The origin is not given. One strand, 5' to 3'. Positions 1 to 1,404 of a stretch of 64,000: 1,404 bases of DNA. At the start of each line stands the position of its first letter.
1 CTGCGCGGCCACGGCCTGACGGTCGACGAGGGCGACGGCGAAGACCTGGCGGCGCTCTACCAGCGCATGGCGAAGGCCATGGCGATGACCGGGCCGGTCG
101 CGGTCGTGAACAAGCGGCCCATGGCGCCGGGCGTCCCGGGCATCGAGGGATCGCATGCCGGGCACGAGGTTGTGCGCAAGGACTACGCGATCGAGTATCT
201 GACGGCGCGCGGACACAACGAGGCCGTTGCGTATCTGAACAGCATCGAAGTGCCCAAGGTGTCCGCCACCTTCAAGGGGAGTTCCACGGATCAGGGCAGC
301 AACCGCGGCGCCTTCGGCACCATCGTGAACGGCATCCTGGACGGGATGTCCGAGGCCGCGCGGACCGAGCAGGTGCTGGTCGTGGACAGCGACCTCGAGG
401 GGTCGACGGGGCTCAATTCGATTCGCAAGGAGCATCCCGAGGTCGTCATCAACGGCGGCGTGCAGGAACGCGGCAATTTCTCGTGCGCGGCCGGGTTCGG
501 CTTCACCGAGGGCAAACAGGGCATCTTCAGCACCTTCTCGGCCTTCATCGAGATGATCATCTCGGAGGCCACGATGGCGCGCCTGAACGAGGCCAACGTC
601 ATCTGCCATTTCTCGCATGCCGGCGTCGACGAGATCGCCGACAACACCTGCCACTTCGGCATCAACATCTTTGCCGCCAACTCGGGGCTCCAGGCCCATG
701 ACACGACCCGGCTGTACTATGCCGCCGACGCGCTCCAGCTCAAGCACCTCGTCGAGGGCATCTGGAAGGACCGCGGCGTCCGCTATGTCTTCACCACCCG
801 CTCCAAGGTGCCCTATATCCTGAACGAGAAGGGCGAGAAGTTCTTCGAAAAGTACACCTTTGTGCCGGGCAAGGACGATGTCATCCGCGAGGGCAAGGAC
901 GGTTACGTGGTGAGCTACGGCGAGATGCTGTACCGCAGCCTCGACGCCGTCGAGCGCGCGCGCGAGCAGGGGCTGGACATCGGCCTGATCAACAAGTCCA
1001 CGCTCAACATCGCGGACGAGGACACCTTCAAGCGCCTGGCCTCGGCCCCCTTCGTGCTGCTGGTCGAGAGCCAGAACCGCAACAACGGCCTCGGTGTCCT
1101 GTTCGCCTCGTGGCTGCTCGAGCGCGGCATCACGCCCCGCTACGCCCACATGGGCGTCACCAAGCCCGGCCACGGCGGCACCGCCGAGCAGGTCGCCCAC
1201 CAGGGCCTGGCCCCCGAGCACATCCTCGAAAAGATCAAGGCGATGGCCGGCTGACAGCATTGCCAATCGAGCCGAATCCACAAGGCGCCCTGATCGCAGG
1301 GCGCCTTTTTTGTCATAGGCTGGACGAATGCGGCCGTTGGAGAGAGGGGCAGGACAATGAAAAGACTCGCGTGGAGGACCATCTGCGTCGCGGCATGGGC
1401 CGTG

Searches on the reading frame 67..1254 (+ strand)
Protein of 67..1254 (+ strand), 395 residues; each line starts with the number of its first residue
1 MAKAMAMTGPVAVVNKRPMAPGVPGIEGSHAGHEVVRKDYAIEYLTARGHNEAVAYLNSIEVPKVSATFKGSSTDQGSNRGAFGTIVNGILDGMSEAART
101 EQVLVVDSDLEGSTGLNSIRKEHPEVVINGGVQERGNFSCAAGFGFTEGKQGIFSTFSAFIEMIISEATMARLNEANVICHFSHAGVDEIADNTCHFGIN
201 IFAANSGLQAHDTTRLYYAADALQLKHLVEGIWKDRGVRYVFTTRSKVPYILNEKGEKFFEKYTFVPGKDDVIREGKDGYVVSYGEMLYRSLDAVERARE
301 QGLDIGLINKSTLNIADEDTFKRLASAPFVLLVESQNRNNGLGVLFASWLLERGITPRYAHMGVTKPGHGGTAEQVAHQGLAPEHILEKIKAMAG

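Call 59: search_protein_families(library=pfam, proteins=[window:67-1254:+], max_evalue=0.000001)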
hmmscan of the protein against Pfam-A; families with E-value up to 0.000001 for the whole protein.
window:67-1254:+ (395 aa): 2 families
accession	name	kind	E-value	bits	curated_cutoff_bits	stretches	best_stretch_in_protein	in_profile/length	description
PF02779.29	Transket_pyr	-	5.7e-12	46.1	27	1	95-249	15-173/174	Transketolase, pyrimidine binding domain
PF02780.25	Transketolase_C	-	1.3e-11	45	25.9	1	269-386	2-124/124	Transketolase, C-terminal domain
